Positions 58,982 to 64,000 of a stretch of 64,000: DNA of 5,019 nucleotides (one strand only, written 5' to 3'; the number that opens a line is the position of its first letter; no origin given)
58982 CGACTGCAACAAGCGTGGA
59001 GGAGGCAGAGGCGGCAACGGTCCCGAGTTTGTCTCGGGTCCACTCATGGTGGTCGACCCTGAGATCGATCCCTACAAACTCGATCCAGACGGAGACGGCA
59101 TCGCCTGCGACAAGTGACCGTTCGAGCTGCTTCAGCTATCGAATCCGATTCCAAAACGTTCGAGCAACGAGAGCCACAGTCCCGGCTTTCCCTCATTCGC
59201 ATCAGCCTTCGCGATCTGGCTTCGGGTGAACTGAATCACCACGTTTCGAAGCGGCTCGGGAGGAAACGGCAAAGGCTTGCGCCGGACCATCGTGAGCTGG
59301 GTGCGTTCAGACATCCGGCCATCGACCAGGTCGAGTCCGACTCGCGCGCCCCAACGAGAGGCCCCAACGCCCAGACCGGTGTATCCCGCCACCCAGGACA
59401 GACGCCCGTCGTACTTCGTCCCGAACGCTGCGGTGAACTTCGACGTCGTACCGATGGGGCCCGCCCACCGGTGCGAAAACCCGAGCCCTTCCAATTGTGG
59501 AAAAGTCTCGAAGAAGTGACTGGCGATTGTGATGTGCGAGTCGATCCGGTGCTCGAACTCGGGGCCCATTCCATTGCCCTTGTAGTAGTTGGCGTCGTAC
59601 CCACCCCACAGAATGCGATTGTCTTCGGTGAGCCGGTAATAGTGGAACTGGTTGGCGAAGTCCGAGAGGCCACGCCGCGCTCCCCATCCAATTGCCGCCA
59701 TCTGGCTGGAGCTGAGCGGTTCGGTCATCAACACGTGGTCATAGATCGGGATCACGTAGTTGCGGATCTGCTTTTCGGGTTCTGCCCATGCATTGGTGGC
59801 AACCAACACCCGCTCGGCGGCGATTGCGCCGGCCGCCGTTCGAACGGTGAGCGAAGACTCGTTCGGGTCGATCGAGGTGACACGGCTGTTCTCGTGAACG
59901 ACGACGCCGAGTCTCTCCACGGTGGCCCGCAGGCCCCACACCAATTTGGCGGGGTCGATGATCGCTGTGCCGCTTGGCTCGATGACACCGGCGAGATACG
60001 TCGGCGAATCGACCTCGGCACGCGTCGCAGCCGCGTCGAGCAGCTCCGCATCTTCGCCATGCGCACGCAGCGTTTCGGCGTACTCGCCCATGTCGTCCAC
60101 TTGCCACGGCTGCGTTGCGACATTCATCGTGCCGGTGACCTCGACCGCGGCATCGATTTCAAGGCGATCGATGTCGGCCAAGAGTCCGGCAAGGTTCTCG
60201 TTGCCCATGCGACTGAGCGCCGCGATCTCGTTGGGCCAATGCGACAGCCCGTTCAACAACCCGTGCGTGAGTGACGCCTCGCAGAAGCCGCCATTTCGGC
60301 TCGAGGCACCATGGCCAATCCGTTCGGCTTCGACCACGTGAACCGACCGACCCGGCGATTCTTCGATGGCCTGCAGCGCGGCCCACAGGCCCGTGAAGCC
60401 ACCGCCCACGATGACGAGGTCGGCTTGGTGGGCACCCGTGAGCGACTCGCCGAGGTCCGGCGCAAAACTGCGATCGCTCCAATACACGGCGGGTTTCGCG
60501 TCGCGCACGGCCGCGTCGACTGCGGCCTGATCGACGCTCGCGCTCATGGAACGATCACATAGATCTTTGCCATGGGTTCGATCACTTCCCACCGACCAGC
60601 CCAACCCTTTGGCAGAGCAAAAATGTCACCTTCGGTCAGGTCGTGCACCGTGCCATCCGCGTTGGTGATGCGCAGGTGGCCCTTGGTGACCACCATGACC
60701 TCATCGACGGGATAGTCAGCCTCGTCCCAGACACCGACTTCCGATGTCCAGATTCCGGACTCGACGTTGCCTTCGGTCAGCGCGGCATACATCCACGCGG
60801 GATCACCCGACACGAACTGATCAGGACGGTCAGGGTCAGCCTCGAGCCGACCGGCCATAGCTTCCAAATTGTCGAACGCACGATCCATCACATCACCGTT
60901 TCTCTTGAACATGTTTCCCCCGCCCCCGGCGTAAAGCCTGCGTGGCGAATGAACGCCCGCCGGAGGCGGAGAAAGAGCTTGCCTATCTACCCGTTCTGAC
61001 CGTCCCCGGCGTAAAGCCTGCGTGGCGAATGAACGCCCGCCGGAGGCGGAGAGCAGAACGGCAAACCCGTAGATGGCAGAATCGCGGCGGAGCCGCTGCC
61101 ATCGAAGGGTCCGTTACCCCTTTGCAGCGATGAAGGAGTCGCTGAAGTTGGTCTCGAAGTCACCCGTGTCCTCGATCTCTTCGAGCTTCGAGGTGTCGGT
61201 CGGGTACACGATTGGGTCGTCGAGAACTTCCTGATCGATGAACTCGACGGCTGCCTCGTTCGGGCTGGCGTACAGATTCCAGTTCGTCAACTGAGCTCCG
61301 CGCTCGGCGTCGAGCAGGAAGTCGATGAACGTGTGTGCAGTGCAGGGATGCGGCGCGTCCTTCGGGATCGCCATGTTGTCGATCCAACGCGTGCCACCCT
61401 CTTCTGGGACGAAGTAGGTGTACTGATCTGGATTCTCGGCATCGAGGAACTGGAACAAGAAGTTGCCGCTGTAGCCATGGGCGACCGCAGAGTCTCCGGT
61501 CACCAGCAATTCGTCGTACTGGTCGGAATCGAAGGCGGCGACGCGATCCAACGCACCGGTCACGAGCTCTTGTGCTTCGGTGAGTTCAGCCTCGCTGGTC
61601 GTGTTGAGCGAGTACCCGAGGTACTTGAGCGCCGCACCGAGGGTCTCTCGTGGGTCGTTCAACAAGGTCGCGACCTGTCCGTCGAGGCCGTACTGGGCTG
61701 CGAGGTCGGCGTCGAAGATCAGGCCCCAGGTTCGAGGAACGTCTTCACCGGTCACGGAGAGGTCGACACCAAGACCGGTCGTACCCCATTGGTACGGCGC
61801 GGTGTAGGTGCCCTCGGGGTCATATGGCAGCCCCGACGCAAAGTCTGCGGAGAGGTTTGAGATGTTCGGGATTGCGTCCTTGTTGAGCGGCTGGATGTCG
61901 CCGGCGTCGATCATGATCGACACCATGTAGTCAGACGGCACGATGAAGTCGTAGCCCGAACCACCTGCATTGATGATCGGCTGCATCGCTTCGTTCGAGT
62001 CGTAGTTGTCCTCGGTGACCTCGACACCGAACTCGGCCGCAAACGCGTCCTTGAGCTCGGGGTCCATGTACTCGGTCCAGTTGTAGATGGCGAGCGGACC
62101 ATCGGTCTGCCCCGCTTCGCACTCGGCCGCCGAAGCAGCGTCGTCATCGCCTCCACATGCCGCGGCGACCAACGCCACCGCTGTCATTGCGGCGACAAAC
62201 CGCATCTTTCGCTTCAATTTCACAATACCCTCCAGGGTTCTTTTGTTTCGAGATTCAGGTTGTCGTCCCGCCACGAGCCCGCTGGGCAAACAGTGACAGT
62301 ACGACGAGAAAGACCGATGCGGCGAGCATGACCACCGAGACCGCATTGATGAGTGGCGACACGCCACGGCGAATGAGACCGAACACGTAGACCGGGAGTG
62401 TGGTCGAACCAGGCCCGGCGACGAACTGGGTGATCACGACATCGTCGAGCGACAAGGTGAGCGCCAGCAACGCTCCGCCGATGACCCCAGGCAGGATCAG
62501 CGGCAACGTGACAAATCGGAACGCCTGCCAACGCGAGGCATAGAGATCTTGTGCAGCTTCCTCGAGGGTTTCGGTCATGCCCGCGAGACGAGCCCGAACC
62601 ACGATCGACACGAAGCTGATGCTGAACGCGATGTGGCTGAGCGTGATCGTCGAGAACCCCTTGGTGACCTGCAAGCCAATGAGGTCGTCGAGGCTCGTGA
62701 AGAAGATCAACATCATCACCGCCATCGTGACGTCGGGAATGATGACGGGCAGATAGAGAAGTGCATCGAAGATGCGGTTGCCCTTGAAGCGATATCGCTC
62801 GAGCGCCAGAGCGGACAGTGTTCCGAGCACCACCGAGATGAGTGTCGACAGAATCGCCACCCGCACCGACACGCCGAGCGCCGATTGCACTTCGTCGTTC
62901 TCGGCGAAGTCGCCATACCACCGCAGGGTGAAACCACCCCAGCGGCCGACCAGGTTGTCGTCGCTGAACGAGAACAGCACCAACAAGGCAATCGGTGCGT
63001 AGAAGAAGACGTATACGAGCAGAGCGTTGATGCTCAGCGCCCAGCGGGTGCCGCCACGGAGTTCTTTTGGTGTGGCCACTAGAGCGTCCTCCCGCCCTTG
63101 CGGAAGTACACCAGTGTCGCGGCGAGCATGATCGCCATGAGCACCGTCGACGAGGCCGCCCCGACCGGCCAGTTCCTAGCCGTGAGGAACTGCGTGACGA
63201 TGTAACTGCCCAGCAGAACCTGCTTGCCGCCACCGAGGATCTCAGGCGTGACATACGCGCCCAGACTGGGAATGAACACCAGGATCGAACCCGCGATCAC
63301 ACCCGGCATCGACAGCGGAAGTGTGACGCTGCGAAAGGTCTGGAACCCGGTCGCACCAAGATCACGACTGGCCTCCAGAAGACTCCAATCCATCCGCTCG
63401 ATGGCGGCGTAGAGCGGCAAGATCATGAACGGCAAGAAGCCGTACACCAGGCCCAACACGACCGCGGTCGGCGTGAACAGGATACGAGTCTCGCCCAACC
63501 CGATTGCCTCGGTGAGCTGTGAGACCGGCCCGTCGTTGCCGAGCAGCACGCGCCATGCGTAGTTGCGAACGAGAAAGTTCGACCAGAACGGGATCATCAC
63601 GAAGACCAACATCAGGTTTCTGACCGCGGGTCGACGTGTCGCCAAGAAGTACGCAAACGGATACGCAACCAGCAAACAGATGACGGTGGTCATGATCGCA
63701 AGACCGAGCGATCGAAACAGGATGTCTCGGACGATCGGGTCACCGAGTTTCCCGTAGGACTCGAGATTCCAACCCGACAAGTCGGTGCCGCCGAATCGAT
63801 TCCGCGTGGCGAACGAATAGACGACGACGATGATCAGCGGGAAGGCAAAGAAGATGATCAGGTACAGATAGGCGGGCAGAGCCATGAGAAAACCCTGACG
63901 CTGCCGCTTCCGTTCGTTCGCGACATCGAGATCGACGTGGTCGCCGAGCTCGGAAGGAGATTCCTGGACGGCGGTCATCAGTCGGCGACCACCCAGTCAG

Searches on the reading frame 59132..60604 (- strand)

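Call 75: search_protein_families(library=pfam, proteins=[window:59132-60604:-], max_evalue=0.00001)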
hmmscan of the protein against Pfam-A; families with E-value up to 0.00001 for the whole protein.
window:59132-60604:- (490 aa): 4 families
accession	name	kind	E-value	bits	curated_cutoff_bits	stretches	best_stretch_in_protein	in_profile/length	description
PF01266.30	DAO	-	7e-52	177.5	27.9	1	62-421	1-348/353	FAD dependent oxidoreductase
PF13738.12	Pyr_redox_3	-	4.9e-06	26.4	30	0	225-278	87-140/305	Pyridine nucleotide-disulphide oxidoreductase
PF07992.20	Pyr_redox_2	-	6.3e-06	26.3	26.1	0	62-95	2-33/291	Pyridine nucleotide-disulphide oxidoreductase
PF03486.20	HI0933_like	-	7.2e-06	26.1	50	0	62-108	2-47/244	HI0933-like protein Rossmann domain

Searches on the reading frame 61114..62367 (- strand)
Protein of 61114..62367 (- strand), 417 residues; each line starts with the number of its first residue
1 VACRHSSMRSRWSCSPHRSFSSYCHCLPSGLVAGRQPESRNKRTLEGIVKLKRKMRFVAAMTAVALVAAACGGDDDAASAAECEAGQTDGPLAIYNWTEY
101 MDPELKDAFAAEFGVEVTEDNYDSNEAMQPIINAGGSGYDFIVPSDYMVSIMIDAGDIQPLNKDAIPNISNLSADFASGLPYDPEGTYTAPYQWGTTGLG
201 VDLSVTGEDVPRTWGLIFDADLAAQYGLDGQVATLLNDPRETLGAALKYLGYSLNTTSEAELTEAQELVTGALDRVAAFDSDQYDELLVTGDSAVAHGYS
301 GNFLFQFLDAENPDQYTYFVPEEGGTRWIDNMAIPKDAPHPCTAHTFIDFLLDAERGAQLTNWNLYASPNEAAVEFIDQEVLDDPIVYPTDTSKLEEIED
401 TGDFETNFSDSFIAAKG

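Call 75: search_protein_families(library=pfam, proteins=[window:61114-62367:-], max_evalue=0.00001)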
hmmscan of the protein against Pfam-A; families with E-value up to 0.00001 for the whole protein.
window:61114-62367:- (417 aa): 3 families
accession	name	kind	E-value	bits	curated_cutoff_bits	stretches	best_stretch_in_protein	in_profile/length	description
PF13416.11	SBP_bac_8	-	3.5e-27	96.3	27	1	105-386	2-276/279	Bacterial extracellular solute-binding protein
PF13343.11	SBP_bac_6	-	1.3e-20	74.4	24.6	1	149-372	21-222/245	Bacterial extracellular solute-binding protein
PF01547.30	SBP_bac_1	-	4.7e-15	56.8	26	1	98-355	5-304/307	Bacterial extracellular solute-binding protein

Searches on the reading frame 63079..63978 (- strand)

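Call 75: search_protein_families(library=pfam, proteins=[window:63079-63978:-], max_evalue=0.00001)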
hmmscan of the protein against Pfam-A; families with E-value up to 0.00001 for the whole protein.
window:63079-63978:- (299 aa): 1 family
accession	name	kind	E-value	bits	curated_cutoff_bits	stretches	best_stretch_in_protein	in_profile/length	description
PF00528.27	BPD_transp_1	-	8.8e-16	58.6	26.4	1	106-290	2-170/184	Binding-protein-dependent transport system inner membrane component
